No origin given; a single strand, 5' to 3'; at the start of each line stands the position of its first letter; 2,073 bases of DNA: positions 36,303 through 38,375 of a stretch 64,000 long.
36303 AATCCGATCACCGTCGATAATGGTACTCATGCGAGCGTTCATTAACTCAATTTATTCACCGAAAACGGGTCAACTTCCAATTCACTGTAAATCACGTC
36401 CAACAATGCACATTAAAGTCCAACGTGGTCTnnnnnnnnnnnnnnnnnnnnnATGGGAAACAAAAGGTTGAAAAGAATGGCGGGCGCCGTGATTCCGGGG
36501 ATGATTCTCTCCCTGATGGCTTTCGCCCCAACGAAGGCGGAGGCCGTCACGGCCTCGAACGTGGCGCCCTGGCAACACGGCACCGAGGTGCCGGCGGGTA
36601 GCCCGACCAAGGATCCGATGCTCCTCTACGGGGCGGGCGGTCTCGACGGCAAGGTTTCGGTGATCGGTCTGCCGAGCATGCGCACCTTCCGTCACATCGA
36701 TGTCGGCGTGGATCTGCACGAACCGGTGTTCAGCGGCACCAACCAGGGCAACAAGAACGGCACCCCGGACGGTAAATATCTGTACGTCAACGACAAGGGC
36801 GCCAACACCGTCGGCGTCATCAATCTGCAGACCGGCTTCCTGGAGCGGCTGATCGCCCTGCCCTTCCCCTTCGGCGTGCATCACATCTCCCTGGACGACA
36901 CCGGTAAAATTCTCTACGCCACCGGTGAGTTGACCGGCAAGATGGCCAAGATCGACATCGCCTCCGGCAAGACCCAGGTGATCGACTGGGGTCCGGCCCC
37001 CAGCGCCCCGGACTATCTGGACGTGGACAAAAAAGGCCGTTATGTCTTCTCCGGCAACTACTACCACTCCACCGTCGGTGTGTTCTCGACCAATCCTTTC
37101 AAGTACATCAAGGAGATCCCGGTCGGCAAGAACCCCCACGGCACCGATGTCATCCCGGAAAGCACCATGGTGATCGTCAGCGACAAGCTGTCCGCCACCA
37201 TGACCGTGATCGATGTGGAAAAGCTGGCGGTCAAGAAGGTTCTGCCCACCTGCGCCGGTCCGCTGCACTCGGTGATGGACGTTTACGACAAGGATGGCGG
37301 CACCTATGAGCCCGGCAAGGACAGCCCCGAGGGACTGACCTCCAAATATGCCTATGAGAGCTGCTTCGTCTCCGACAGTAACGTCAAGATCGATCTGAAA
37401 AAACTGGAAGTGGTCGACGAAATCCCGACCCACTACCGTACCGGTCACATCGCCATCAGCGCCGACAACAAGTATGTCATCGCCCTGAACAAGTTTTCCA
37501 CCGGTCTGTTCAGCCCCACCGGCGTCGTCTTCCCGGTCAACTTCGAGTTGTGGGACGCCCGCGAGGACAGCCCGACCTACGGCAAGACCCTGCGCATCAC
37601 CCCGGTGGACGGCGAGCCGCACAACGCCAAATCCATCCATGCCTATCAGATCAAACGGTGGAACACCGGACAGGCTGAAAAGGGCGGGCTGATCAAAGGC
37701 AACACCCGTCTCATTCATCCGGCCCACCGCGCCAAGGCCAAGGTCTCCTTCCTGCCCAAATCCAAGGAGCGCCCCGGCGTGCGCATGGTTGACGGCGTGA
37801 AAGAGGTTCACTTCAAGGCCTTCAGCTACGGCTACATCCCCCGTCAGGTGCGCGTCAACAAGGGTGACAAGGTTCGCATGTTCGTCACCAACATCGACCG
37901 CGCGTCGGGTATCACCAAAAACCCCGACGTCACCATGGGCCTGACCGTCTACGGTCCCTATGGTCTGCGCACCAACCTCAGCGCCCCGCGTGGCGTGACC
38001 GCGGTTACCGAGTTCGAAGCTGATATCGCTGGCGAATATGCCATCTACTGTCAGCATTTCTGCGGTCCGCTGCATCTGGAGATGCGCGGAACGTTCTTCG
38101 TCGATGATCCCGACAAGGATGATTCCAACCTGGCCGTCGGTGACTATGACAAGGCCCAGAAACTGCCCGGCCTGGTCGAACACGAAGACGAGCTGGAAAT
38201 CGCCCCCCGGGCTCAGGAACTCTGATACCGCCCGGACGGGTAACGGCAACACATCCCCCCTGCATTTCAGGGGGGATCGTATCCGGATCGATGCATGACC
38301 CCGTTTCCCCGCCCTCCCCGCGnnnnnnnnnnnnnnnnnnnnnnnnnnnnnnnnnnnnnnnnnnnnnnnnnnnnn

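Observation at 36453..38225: NosZ-like copper enzyme with substitutions in both a CuZ and a CuA ligand column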

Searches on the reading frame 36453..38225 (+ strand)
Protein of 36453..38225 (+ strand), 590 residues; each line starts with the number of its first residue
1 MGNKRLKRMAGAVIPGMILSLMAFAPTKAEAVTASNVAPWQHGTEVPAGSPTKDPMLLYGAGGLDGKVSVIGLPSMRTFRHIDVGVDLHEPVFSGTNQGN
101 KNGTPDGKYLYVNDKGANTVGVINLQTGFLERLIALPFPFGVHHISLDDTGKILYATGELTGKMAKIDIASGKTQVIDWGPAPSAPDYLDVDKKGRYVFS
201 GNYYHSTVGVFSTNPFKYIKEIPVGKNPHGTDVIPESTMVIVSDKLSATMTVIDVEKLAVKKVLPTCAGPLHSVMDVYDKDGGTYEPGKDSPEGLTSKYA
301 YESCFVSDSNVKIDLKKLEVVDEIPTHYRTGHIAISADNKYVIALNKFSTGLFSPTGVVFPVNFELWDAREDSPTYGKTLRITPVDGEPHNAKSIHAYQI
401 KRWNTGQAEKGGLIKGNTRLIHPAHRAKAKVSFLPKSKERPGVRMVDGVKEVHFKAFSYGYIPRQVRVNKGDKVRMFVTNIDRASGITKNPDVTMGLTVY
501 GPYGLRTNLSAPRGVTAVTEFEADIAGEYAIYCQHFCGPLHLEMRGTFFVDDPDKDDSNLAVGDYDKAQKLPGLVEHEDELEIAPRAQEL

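Call 3: search_protein_families(library=pfam, proteins=[window:36453-38225:+], max_evalue=1)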
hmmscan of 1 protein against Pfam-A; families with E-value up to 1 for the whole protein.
window:36453-38225:+ (590 aa): 6 families
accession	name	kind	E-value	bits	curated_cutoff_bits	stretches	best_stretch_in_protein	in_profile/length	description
PF21783.3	YNCE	-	1.9e-15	57.5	27.1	4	103-231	205-331/339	YNCE-like beta-propeller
PF10282.15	Lactonase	-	5.3e-10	39.5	21.7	2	144-214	41-116/344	Lactonase, 7-bladed beta-propeller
PF18764.7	nos_propeller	-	6.2e-09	36.1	30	1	324-390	2-71/71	Nitrous oxide reductase propeller repeat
PF02239.22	Cytochrom_D1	-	0.00016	20.8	25.5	1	189-240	82-130/368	Cytochrome D1 heme domain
PF13473.12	Cupredoxin_1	-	0.0032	17.9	27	1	458-548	29-102/104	Cupredoxin-like domain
PF21959.2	DUF6923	-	0.025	14.8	27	1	95-177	88-167/234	Repeat of unknown function (DUF6923)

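Call 4: search_protein_families(library=ncbifam, proteins=[window:36453-38225:+], max_evalue=1)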
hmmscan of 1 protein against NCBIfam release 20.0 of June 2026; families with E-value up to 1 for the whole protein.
window:36453-38225:+ (590 aa): 10 families
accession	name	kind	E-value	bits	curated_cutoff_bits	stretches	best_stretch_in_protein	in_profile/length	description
NF052460.1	L-NosZ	equivalog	2.8e-242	804.4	700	1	54-552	1-480/480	clade III lactonase-type nitrous-oxide reductase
TIGR04246.1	nitrous_NosZ_Gp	equivalog_domain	1.3e-52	178.9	625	3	221-551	267-577/578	Sec-dependent nitrous-oxide reductase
TIGR04244.1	nitrous_NosZ_RR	equivalog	1.9e-38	132.5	625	3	216-550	305-626/627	TAT-dependent nitrous-oxide reductase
TIGR03866.1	PQQ_ABC_repeats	subfamily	1.4e-12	47.3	287.3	2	197-279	12-94/310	PQQ-dependent catabolism-associated beta-propeller protein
TIGR02276.1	beta_rpt_yvtn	repeat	4e-10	39.5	27.85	2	105-127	1-23/42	beta-propeller repeat protein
NF008258.1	PRK11028.1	equivalog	1.1e-05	24.7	370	2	172-242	69-143/330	6-phosphogluconolactonase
TIGR03096.1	nitroso_cyanin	equivalog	0.00041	20.1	142.85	1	446-542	43-127/135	nitrosocyanin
NF052340.1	hydrazine_beta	equivalog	0.00052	19.2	560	1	185-263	34-112/372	hydrazine synthase subunit beta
TIGR02866.1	CoxB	equivalog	0.00077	19.1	147.7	1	513-555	154-196/202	cytochrome c oxidase subunit II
NF050136.1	PGL_lacton_Staph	exception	0.081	11.9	500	1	103-177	150-226/341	6-phosphogluconolactonase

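Call 5: search_solved_structures(query=window:36453-38225:+, max_evalue=1, show_alignments=3)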
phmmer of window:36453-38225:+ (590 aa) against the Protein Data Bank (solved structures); distinct sequences matched with E-value up to 1: 39.
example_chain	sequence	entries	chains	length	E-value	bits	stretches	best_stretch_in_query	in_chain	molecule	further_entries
7aq6_A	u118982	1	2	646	2.5e-23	85.5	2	216-551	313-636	Nitrous-oxide reductase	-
1qni_A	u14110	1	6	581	2.6e-23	85.4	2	148-551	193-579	NITROUS-OXIDE REDUCTASE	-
7aq9_A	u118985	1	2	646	3e-23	85.2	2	216-551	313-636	Nitrous-oxide reductase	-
7aq2_A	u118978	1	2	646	3.2e-23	85.1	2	216-551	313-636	Nitrous-oxide reductase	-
9f8x_A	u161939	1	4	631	3.3e-23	85.1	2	166-551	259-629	Nitrous-oxide reductase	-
7aq7_A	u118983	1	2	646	3.4e-23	85.1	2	216-551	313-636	Nitrous-oxide reductase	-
7aq5_A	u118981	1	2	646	3.9e-23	84.8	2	216-551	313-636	Nitrous-oxide reductase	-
7aq4_A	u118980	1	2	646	4e-23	84.8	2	216-551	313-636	Nitrous-oxide reductase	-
7aqa_A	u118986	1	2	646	4.4e-23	84.7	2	216-551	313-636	Nitrous-oxide reductase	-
6rkz_A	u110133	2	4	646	4.5e-23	84.6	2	216-551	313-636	Nitrous-oxide reductase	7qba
6y71_A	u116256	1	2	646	4.7e-23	84.6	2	216-551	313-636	Nitrous-oxide reductase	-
3sbp_A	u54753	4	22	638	4.9e-23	84.5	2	216-551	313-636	Nitrous-oxide reductase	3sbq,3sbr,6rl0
7aq3_A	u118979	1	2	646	5.3e-23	84.4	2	216-551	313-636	Nitrous-oxide reductase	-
6y6y_A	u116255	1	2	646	7.4e-23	83.9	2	216-551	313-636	Nitrous-oxide reductase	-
1fwx_A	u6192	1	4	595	1.2e-22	83.3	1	218-552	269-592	NITROUS OXIDE REDUCTASE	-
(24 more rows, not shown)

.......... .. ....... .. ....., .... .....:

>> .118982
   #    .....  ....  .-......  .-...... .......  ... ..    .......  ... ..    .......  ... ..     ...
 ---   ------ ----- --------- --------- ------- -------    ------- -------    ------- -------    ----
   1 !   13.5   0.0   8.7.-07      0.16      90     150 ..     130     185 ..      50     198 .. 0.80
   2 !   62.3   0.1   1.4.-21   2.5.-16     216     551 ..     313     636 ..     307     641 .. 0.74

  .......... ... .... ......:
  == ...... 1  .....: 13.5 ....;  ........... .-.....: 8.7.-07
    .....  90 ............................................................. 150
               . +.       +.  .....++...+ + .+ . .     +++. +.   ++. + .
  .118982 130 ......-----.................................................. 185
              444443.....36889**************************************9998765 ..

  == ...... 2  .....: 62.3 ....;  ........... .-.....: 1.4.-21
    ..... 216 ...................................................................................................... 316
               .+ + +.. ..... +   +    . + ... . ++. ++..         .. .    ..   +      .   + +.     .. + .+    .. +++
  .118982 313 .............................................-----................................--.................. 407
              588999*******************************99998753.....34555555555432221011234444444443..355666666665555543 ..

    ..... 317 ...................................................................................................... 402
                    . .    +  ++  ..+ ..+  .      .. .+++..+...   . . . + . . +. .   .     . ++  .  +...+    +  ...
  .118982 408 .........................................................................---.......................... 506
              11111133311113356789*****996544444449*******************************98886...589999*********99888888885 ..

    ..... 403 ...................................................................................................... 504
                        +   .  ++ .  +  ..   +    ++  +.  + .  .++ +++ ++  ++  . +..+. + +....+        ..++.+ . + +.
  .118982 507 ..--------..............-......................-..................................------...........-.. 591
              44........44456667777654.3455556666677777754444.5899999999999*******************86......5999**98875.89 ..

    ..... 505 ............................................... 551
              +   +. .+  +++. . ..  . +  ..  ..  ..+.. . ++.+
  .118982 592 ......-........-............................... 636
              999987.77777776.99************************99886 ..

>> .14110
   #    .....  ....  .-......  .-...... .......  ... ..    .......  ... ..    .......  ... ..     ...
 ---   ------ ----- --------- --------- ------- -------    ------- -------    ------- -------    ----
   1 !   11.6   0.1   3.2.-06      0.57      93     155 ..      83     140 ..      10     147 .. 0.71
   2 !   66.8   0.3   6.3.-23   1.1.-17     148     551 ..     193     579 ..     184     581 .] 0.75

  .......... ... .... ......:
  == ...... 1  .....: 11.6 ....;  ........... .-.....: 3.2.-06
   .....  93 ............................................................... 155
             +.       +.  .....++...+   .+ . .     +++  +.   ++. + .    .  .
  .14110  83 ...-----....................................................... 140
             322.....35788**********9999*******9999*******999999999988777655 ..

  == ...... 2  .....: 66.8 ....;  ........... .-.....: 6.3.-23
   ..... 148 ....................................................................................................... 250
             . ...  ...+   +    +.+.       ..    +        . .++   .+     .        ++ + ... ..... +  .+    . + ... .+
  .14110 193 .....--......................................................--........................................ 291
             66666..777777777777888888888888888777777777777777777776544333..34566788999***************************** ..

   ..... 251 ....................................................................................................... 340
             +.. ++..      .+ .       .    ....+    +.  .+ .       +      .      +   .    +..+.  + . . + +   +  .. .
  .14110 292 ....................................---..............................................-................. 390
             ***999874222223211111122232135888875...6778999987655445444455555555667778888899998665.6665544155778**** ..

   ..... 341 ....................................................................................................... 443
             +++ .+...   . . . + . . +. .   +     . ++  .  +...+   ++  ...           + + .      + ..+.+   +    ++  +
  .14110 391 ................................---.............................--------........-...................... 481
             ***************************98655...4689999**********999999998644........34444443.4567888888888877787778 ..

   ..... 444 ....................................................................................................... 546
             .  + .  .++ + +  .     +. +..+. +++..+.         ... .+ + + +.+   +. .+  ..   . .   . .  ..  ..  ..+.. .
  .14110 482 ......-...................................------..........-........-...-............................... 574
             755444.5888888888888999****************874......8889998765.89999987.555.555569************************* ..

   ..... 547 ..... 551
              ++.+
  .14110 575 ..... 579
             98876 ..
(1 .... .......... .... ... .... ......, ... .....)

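Call 13: find_homologous_proteins(query=window:36453-38225:+, max_evalue=0.00001)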
Query window:36453-38225:+ (590 aa): 276 proteins with E <= 0.00001 among 8000 candidates; the best 120 are listed.
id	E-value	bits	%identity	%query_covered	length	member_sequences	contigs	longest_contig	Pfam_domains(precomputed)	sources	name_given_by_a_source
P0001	0.0e+0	1344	100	99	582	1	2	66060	PF10282.16,PF18764.8,PF21783.3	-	-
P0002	0.0e+0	1250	92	100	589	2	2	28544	PF10282.16,PF18764.8,PF21783.3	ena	-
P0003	0.0e+0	1200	88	100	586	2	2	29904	PF10282.16,PF18764.8,PF21783.3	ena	-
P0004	0.0e+0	1148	83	99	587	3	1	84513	PF10282.16,PF18764.8,PF21783.3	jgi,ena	jgi:nitrous oxide reductase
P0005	0.0e+0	1146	87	97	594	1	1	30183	PF10282.16,PF18764.8,PF21783.3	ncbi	ncbi:MAG: beta-propeller fold lactonase family protein [Magnetococcus sp. YQC-5]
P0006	0.0e+0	1126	81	100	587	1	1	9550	PF10282.16,PF18764.8,PF21783.3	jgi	-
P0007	0.0e+0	1126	82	99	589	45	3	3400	PF10282.16,PF13473.13,PF18764.8,PF21783.3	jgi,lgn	jgi:nitrous oxide reductase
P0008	0.0e+0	1123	82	99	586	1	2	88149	PF10282.16,PF18764.8,PF21783.3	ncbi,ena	-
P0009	0.0e+0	1123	82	99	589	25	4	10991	PF10282.16,PF18764.8,PF21783.3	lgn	-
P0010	0.0e+0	1121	84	95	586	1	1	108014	PF10282.16,PF18764.8,PF21783.3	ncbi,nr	ncbi:MAG: beta-propeller fold lactonase family protein [Magnetococcales bacterium]|nr:beta-propeller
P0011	0.0e+0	1119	82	100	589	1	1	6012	PF10282.16,PF18764.8,PF21783.3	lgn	-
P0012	0.0e+0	1118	83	99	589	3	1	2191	PF10282.16,PF18764.8,PF21783.3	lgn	-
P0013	0.0e+0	1117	83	99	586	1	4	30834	PF10282.16,PF18764.8,PF21783.3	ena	-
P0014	0.0e+0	1116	82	100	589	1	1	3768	PF10282.16,PF18764.8,PF21783.3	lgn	-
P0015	0.0e+0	1115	83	97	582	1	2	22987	PF10282.16,PF18764.8,PF21783.3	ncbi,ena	-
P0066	4.9e-295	998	76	95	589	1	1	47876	PF10282.16,PF13473.13,PF18764.8,PF21783.3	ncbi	ncbi:MAG: beta-propeller fold lactonase family protein [Mariprofundaceae bacterium]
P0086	1.0e-289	980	73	97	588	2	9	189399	PF10282.16,PF18764.8,PF21783.3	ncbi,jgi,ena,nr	ncbi:MAG: hypothetical protein A3F73_07965 [Gallionellales bacterium RIFCSPLOWO2_12_FULL_59_22]|nr:M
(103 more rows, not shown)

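Call 16: search_dna_similar(query=window:36453-38225:+, collection=plasmids, mode=protein, max_rows=15)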
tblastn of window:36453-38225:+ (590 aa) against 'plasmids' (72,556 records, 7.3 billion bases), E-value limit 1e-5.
Records with a match: 290; places in all: 300; records where one place covers at least 80% of the query: 25.
Best place of each record, by identity: <60% 290.
By first word of the organism name: Ralstonia 101; Sinorhizobium 38; Streptomyces 11; Rhizobium 10; Paracoccus 10; Azospirillum 10; Phaeobacter 10; Ensifer 9; Roseibium 8; Bacillus 7; and 38 more.
By predicted mobility (MOB-suite, as given by PLSDB): non-mobilizable 126; mobilizable 108; conjugative 56.
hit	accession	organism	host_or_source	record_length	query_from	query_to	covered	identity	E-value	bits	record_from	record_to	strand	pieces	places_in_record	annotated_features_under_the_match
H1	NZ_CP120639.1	Rhizobium sp. 32-5/1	Vicia cracca,cell cilture,root nodule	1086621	25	551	89%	24.6%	6e-27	124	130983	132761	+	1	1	record has no annotation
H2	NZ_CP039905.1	Agrobacterium tumefaciens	-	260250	87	551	79%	27.4%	3e-27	125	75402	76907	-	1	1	nosZ: TAT-dependent nitrous-oxide reductase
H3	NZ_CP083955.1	Mesorhizobium sp. B2-1-1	cell culture,soil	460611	54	551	84%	25.4%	4e-27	125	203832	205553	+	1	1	nosZ: TAT-dependent nitrous-oxide reductase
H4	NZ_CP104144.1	Rhizobium sullae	Sulla coronaria,cell culture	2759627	54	551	84%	25.3%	8e-28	127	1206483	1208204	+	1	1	record has no annotation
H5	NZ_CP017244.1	Rhizobium etli 8C-3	Phaseolus vulgaris,cell culture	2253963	54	551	84%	25.3%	5e-26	121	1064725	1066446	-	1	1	record has no annotation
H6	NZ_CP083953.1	Mesorhizobium sp. B2-1-8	cell culture,soil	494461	73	551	81%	26.3%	1e-26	123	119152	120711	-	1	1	nosZ: TAT-dependent nitrous-oxide reductase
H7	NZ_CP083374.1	Ensifer canadensis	Melilotus albus,Cell Culture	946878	54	551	84%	25.2%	7e-26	120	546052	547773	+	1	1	nosZ: TAT-dependent nitrous-oxide reductase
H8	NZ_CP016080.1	Mesorhizobium loti NZP2037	Lotus,cell culture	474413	54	551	84%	25.2%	1e-26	123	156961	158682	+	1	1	nosZ: TAT-dependent nitrous-oxide reductase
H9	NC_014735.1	Halogeometricum borinquense DSM 11551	-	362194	87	554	79%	26.7%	3e-26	122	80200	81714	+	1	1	nosZ: TAT-dependent nitrous-oxide reductase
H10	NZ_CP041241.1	Sinorhizobium mexicanum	Acaciella angustissima,cell culture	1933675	87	551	79%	26.9%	9e-27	123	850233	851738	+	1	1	none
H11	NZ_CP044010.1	Rhizobium sp. BG6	Prosopis cineraria,pure bacterial ...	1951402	54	551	84%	25.0%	6e-26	120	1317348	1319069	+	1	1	none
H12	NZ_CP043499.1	Rhizobium grahamii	Prosopis cineraria,pure bacterial ...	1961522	54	551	84%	25.0%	6e-26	120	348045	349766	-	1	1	none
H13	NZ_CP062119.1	Aminobacter sp. SR38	bacterial pure culture,soil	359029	73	551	81%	26.0%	3e-26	122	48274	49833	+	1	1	nosZ: TAT-dependent nitrous-oxide reductase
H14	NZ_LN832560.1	Paracoccus aminovorans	-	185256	74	551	81%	26.0%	2e-24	116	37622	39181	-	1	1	nosZ: TAT-dependent nitrous-oxide reductase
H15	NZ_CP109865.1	Paracoccus aminovorans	bacteria,human fecal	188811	74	551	81%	26.0%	2e-24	116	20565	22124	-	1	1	nosZ: TAT-dependent nitrous-oxide reductase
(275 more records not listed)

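Call 17: get_annotated_region(hit=H14, flank=600)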
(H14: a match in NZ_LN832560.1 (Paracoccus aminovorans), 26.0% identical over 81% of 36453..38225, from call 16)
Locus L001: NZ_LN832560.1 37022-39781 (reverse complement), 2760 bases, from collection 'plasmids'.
description: Paracoccus aminovorans isolate JCM7685 plasmid II, complete sequence
organism: Paracoccus aminovorans (NCBI taxid 34004)
taxonomy: Bacteria; Pseudomonadota; Alphaproteobacteria; Rhodobacterales; Paracoccaceae; Paracoccus; Paracoccus aminovorans
host: -; source: -; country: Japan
typing (MOB-suite, as given by PLSDB): non-mobilizable; replicon rep_cluster_560,rep_cluster_969
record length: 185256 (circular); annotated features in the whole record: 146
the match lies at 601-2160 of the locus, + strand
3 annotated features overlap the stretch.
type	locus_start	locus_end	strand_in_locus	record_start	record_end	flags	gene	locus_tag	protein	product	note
CDS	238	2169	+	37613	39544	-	nosZ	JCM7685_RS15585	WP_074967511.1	TAT-dependent nitrous-oxide reductase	GO:0019333 - denitrification pathway [Evidence IEA]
CDS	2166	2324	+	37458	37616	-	-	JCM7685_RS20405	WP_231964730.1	hypothetical protein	-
CDS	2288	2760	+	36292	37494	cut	-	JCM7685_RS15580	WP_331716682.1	nitrous oxide reductase family maturation protein NosD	-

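Call 18: get_annotated_region(hit=H2, flank=600)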
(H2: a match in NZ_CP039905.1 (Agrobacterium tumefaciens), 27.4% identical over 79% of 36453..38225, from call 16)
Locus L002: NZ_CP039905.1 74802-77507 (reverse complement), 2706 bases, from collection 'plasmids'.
description: Agrobacterium tumefaciens strain CFBP6623 plasmid pAtCFBP6623a, complete sequence
organism: Agrobacterium tumefaciens (NCBI taxid 358)
taxonomy: Bacteria; Pseudomonadota; Alphaproteobacteria; Hyphomicrobiales; Rhizobiaceae; Agrobacterium; Agrobacterium tumefaciens
host: -; source: -; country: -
typing (MOB-suite, as given by PLSDB): conjugative; replicon rep_cluster_106; relaxase MOBQ; mating-pair formation MPF_T
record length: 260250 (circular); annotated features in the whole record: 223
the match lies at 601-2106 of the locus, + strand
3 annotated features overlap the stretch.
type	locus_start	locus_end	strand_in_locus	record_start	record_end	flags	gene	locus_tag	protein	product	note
CDS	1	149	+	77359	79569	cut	-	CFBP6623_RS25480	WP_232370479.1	NosR/NirI family protein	-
CDS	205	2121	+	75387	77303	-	nosZ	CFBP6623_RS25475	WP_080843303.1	TAT-dependent nitrous-oxide reductase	GO:0019333 - denitrification pathway [Evidence IEA]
CDS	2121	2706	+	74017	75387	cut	-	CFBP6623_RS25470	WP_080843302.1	nitrous oxide reductase family maturation protein NosD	-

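Call 19: get_annotated_region(hit=H9, flank=600)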
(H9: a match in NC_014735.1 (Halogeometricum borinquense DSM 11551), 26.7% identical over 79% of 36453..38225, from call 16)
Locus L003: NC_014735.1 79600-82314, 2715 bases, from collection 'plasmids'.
description: Halogeometricum borinquense DSM 11551 plasmid pHBOR01, complete sequence
organism: Halogeometricum borinquense DSM 11551 (NCBI taxid 469382)
taxonomy: Archaea; Euryarchaeota; Halobacteria; Halobacteriales; Haloferacaceae; Halogeometricum; Halogeometricum borinquense; Halogeometricum borinquense DSM 11551
host: -; source: -; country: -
typing (MOB-suite, as given by PLSDB): non-mobilizable
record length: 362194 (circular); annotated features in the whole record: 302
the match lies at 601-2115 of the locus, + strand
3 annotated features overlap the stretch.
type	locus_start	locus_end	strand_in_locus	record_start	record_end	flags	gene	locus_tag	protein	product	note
CDS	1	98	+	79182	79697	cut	-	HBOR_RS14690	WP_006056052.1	plastocyanin/azurin family copper-binding protein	-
CDS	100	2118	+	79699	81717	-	nosZ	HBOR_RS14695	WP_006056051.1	TAT-dependent nitrous-oxide reductase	GO:0019333 - denitrification pathway [Evidence IEA]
CDS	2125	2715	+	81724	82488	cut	-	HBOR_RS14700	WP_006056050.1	hypothetical protein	-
